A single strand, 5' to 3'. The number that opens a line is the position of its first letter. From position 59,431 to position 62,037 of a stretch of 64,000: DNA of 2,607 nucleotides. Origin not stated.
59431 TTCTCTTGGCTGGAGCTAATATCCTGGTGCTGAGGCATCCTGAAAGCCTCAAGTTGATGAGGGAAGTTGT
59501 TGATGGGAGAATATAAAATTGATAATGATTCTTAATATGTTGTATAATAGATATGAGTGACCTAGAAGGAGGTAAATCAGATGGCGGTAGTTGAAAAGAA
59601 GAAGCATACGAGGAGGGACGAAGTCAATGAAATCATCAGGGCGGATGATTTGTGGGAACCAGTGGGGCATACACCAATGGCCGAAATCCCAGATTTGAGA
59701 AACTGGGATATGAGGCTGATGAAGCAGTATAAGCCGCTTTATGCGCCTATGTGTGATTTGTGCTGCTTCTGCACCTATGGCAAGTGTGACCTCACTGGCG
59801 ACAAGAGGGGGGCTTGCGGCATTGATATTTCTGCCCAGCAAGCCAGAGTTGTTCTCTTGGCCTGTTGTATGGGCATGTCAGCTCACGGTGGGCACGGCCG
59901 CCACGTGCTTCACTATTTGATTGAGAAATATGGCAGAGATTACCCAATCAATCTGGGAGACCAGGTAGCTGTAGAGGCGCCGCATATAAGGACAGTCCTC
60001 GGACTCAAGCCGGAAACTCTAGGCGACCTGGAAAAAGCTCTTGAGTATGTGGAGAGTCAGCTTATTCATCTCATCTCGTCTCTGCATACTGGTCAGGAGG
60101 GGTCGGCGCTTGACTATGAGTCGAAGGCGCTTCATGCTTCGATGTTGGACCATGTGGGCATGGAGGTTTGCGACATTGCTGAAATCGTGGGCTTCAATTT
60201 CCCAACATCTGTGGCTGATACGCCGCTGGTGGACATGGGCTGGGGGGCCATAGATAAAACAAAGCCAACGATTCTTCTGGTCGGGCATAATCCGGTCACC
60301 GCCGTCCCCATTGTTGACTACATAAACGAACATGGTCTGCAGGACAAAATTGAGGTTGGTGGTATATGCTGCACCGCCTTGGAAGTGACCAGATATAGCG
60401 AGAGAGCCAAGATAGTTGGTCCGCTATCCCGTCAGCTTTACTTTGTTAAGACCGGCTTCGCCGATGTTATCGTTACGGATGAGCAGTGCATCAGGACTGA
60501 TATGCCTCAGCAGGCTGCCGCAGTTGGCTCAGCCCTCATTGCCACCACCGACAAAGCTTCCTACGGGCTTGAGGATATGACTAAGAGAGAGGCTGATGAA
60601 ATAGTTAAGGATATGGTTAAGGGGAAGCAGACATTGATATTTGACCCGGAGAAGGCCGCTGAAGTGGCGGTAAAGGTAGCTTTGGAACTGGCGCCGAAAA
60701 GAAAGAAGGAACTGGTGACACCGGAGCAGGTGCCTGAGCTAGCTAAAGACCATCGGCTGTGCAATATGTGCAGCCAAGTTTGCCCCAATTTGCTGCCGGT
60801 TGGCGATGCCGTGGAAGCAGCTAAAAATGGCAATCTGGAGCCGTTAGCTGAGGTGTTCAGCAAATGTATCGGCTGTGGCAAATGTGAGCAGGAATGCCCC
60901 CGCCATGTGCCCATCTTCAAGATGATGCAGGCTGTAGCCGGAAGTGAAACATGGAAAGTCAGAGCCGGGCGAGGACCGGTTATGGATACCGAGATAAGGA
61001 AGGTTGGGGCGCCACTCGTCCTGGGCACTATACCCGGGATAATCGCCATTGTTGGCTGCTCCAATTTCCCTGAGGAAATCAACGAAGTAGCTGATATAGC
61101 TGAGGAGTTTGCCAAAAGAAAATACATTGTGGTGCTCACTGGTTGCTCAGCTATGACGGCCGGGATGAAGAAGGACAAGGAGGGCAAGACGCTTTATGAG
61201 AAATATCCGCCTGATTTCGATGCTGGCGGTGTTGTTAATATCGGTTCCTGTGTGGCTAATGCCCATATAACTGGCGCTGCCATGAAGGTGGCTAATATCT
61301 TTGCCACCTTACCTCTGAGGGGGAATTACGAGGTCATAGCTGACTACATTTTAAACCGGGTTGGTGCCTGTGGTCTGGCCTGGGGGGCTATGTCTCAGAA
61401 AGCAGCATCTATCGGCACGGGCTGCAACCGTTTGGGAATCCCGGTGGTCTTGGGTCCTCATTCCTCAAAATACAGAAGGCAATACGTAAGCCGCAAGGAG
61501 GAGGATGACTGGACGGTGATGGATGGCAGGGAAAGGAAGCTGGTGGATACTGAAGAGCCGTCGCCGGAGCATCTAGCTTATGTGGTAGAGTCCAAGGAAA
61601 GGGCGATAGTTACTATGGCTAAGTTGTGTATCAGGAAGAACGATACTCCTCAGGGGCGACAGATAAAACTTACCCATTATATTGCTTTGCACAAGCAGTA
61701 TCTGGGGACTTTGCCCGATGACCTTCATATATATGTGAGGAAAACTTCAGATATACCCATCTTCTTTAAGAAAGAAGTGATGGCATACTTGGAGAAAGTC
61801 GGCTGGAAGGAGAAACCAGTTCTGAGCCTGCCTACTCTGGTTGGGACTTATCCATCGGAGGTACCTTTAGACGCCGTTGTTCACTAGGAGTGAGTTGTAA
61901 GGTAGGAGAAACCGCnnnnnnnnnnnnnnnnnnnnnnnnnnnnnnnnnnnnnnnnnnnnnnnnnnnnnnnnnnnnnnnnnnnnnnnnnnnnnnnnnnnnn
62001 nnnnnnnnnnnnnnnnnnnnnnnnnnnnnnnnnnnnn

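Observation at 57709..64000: Hybrid bacterial/archaeal acetyl-CoA decarbonylase/synthase operon: acsE-acsD-cdhA(archaeal alpha)-unknown-cdhB(epsilon)-cdhC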

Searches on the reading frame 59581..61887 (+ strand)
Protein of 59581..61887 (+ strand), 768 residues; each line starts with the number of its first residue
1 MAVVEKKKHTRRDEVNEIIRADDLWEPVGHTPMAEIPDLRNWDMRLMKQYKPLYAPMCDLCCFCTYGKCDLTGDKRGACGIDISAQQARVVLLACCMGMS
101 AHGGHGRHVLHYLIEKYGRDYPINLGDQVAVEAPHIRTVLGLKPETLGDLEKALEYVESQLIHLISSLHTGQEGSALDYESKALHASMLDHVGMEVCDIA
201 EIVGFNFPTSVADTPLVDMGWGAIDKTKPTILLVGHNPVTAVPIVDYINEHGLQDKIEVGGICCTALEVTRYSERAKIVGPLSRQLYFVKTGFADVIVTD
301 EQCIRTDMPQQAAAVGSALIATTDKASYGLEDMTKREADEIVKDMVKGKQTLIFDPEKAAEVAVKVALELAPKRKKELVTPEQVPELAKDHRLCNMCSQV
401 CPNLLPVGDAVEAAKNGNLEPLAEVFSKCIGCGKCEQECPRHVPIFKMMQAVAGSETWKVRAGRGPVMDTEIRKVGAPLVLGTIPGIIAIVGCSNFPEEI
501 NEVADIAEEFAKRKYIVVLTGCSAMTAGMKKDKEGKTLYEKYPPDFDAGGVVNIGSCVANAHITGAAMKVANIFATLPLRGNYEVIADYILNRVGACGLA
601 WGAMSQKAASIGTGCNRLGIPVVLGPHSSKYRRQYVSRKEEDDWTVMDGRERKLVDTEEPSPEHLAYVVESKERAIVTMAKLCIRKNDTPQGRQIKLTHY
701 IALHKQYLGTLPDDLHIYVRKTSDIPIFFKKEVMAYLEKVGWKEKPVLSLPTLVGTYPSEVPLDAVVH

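Call 6: search_protein_families(library=pfam, proteins=[window:59581-61887:+], max_evalue=0.01)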
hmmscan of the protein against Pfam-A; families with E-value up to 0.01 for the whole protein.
window:59581-61887:+ (768 aa): 12 families
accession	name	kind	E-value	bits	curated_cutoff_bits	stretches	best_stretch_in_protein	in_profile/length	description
PF03063.25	Prismane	-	1.1e-67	229.3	27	2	145-638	123-492/513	Prismane/CO dehydrogenase family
PF13187.11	Fer4_9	-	1.8e-06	28.3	27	1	394-442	5-50/52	4Fe-4S dicluster domain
PF13237.11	Fer4_10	-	7.3e-05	23.1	25.5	1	393-440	11-53/53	4Fe-4S dicluster domain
PF13484.11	Fer4_16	-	0.0001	23.4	30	0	428-442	1-15/66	4Fe-4S double cluster binding domain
PF00037.32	Fer4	-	0.00016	21.8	21.1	1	427-442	6-21/24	4Fe-4S binding domain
PF12838.12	Fer4_7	-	0.00032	21.5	27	1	394-442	5-51/52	4Fe-4S dicluster domain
PF18537.6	CODH_A_N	-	0.00052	20.4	32.2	1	110-163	4-56/83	Carbon monoxide dehydrogenase subunit alpha N-terminal domain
PF13183.11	Fer4_8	-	0.0013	19.7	27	1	394-443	8-68/68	4Fe-4S dicluster domain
PF12797.12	Fer4_2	-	0.0021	18.4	24.5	1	426-440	7-21/22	4Fe-4S binding domain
PF12800.12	Fer4_4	-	0.0027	18.4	24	1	427-440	2-15/17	4Fe-4S binding domain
PF12837.12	Fer4_6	-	0.0028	18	25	1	427-443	7-23/24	4Fe-4S binding domain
PF13534.11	Fer4_17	-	0.0055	17.7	22.2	1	393-443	4-60/61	4Fe-4S dicluster domain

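Call 7: search_protein_families(library=ncbifam, proteins=[window:59581-61887:+], max_evalue=0.01)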
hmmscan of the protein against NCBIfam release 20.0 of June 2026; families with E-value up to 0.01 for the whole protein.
window:59581-61887:+ (768 aa): 19 families
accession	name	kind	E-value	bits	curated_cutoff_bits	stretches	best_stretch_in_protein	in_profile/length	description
TIGR00314.1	cdhA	equivalog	0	1105.6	781.3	1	16-744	20-759/784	CO dehydrogenase/acetyl-CoA synthase complex subunit alpha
TIGR01702.1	CO_DH_cata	equivalog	8.2e-21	73.8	478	3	157-328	177-356/621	anaerobic carbon-monoxide dehydrogenase catalytic subunit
NF040764.1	CODH_ACS_al_bet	equivalog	2.1e-18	65.9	800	1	459-643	103-277/705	acetyl-CoA decarbonylase/synthase complex subunit alpha/beta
NF007078.0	PRK09529.1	subfamily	2e-16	59.3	809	1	461-625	111-261/710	bifunctional acetyl-CoA decarbonylase/synthase complex subunit alpha/beta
TIGR01945.1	rnfC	subfamily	1e-05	24.3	245.95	1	393-451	367-426/435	RnfABCDGE type electron transport complex subunit C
TIGR01971.1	NuoI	subfamily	1.9e-05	24.3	113.05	1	394-442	47-96/121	NADH-quinone oxidoreductase, chain I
NF003454.1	PRK05035.1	equivalog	4.2e-05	22.2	345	1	393-448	371-427/556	electron transport complex subunit RsxC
NF041837.1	rnfC_Methano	equivalog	0.00021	20.3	650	1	387-450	356-420/438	Rnf electron transport complex subunit RnfC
NF004536.0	PRK05888.1-1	equivalog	0.00061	19.2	212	1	393-442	62-112/180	NADH-quinone oxidoreductase subunit NuoI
TIGR02700.1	flavo_MJ0208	hypoth_equivalog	0.00065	19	251.35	1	389-442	148-192/234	dihydromethanopterin reductase (acceptor)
NF007205.0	PRK09626.1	equivalog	0.00066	19.7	93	1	382-442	8-69/105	2-oxoglutarate-acceptor oxidoreductase subunit OorD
TIGR00403.1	ndhI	equivalog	0.00077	19.1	302.35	1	394-441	67-116/183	NAD(P)H-quinone oxidoreductase subunit I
NF008369.0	PRK11168.1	equivalog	0.0015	17.5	278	1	424-453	55-84/401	anaerobic glycerol-3-phosphate dehydrogenase subunit C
NF041715.1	arsenate_red_ArrB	equivalog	0.0027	17.3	450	1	392-444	55-104/233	arsenate respiratory reductase iron-sulfur subunit ArrB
NF041782.1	mnquin_red_QrcC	equivalog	0.0029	17.3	400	1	394-451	65-123/239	menaquinone reductase iron-sulfur cluster-binding subunit QrcC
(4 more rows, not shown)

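Call 24: search_solved_structures(query=window:59581-61887:+, max_evalue=0.001, show_alignments=1)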
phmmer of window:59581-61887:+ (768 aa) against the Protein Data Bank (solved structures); distinct sequences matched with E-value up to 0.001: 41.
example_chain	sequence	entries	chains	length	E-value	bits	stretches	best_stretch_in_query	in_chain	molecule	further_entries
8riu_A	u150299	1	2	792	1.6e-270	902.6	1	18-743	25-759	Acetyl-CoA decarbonylase/synthase complex subunit alpha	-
9c0q_A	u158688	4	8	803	8e-224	748.2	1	20-753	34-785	Acetyl-CoA decarbonylase/synthase complex subunit alpha 2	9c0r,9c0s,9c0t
31ox_C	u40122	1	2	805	1.7e-221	740.6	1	26-753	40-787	Acetyl-CoA decarbonylase/synthase complex subunit alpha 2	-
3cf4_A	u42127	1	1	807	1.2e-218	731.1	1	41-753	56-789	Acetyl-CoA decarboxylase/synthase alpha subunit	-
7zkv_A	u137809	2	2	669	9.5e-22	80.1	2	162-326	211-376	Carbon monoxide dehydrogenase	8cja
7zkj_A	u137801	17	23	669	1.9e-21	79.1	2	162-326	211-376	Carbon monoxide dehydrogenase | CO-dehydrogenase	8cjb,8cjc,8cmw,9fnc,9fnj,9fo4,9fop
7zkk_A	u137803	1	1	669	3e-21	78.4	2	163-326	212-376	Carbon monoxide dehydrogenase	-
3i04_A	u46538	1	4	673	1.5e-16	62.9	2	159-327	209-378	Carbon monoxide dehydrogenase/acetyl-CoA synthase subunit beta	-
1mjg_A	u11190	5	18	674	1.5e-16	62.9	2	159-327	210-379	CARBON MONOXIDE DEHYDROGENASE BETA SUBUNIT | CARBON MONOXIDE DEHYDROGENASE/ACETYL-COA SYNTHASE SUBUNIT BETA | Carbon monoxide dehydrogenase/acetyl CoA synthase 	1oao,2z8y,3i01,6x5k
1jqk_A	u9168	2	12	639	4.2e-14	54.8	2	145-326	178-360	carbon monoxide dehydrogenase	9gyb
6t7j_B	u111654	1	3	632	3.5e-13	51.7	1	442-622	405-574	Carbon monoxide dehydrogenase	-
9fzy_B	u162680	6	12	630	5.9e-13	51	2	203-327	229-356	Carbon monoxide dehydrogenase/acetyl-CoA synthase beta subunit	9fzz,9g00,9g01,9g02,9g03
6ytt_B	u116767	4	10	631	5.9e-13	51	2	203-327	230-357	Carbon-monoxide dehydrogenase (Acceptor),Carbon-monoxide dehydrogenase (Acceptor) | Carbon-monoxide dehydrogenase (Acceptor),CO-dehydrogenase from Clostridium a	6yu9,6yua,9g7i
6ons_A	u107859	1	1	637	4.3e-12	48.2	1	213-328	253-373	Carbon monoxide dehydrogenase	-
6b6v_A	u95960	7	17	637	7e-11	44.1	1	213-328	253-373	Carbon monoxide dehydrogenase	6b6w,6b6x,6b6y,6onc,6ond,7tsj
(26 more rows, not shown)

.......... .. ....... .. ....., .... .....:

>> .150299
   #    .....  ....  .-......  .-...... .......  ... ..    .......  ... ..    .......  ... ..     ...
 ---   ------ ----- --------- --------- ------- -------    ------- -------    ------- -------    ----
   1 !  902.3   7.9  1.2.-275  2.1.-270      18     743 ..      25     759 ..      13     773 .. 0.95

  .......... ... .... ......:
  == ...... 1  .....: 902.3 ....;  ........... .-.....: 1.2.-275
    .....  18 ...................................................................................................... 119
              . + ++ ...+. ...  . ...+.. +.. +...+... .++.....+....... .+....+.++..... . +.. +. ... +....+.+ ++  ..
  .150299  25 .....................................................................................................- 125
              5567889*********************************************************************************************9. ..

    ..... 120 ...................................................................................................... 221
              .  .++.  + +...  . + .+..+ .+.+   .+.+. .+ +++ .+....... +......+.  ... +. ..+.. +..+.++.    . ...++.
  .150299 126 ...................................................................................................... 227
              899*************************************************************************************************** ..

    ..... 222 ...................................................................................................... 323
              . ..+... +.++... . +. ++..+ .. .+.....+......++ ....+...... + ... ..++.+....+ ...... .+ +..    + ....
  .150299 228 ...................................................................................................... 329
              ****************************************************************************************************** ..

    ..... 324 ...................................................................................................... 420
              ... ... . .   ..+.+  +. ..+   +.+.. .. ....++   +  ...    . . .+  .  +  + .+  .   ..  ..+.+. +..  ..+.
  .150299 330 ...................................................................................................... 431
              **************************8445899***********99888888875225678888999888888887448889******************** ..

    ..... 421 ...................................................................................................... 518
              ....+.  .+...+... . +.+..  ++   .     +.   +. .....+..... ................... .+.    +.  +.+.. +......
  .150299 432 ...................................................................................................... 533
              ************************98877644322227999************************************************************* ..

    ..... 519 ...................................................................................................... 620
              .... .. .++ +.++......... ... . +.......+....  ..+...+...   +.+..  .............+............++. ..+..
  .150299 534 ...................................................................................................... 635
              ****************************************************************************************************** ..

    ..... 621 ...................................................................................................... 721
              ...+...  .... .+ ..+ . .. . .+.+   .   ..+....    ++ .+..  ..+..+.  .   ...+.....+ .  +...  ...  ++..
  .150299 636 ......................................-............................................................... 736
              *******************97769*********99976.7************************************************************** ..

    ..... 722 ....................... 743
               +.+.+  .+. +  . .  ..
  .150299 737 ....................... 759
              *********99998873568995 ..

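Call 26: find_homologous_proteins(query=window:59581-61887:+, max_evalue=0.001)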
Query window:59581-61887:+ (768 aa): 3157 proteins with E <= 0.001 among 8000 candidates; the best 120 are listed.
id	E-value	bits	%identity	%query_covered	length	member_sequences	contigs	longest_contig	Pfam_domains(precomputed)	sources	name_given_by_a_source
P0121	0.0e+0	1662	92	100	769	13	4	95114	PF13187.12,PF03063.26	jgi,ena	-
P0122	0.0e+0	1662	92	100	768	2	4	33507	PF13484.12,PF13187.12,PF03063.26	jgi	jgi:acetyl-CoA decarbonylase/synthase complex subunit alpha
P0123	0.0e+0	1653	93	99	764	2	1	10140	PF13484.12,PF13187.12,PF03063.26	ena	-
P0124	0.0e+0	1653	91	100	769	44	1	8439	PF13187.12,PF03063.26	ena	-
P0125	0.0e+0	1648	93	99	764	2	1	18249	PF13484.12,PF12838.13,PF13187.12,PF03063.26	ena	-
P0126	0.0e+0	1638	91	100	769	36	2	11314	PF13534.12,PF13187.12,PF03063.26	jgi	jgi:acetyl-CoA decarbonylase/synthase complex subunit alpha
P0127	0.0e+0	1625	89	100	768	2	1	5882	PF00037.33,PF13187.12,PF03063.26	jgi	jgi:acetyl-CoA decarbonylase/synthase complex subunit alpha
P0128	0.0e+0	1614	89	100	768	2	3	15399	PF13187.12,PF03063.26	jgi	-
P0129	0.0e+0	1612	89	99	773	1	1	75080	PF13187.12,PF03063.26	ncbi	ncbi:CO dehydrogenase/acetyl-CoA synthase complex subunit alpha [Chloroflexota bacterium]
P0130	0.0e+0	1607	88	100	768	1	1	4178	PF13187.12,PF03063.26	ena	-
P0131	0.0e+0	1599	88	100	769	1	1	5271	PF13187.12,PF03063.26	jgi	jgi:acetyl-CoA decarbonylase/synthase complex subunit alpha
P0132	0.0e+0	1599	87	100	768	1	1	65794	PF13187.12,PF03063.26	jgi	jgi:acetyl-CoA decarbonylase/synthase complex subunit alpha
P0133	0.0e+0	1595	88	100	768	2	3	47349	PF12838.13,PF13187.12,PF03063.26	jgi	jgi:acetyl-CoA decarbonylase/synthase complex subunit alpha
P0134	0.0e+0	1594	87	100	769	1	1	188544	PF13187.12,PF03063.26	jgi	jgi:acetyl-CoA decarbonylase/synthase complex subunit alpha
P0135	0.0e+0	1592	88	100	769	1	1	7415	PF13187.12,PF03063.26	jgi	jgi:acetyl-CoA decarbonylase/synthase complex subunit alpha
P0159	0.0e+0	1558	85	100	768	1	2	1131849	PF00037.33,PF13237.12,PF13187.12,PF03063.26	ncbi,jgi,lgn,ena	-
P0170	0.0e+0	1553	84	100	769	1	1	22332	PF13187.12,PF03063.26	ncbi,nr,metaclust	ncbi:MAG: CO dehydrogenase/acetyl-CoA synthase complex subunit epsilon [Chloroflexi bacterium RBG_13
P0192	0.0e+0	1543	84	100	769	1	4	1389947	PF13187.12,PF03063.26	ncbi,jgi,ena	jgi:acetyl-CoA decarbonylase/synthase complex subunit alpha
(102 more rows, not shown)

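Call 43: find_encoding_contigs(protein=P0170, flank=10000, max_places=2)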
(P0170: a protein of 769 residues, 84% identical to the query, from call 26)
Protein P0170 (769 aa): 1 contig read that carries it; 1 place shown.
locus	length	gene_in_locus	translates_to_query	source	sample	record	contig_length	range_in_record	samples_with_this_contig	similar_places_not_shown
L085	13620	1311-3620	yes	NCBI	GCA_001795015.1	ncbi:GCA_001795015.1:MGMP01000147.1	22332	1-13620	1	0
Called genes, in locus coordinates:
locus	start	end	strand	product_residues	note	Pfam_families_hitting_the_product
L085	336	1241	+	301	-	PF03599:CdhD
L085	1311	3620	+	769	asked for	PF03063:Prismane, PF13187:Fer4_9 (weak)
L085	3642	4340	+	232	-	PF02593:DUF166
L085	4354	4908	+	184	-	PF02552:CO_dh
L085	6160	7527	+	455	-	PF04060:FeS, PF03599:CdhD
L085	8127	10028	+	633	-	PF01512:Complex1_51K, PF10589:NADH_4Fe-4S, PF12838:Fer4_7 (weak), PF13237:Fer4_10 (weak)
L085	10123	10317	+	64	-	-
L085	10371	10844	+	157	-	PF05534:HicB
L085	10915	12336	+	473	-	PF01425:Amidase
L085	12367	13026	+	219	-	PF00596:Aldolase_II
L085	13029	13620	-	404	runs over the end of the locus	PF07690:MFS_1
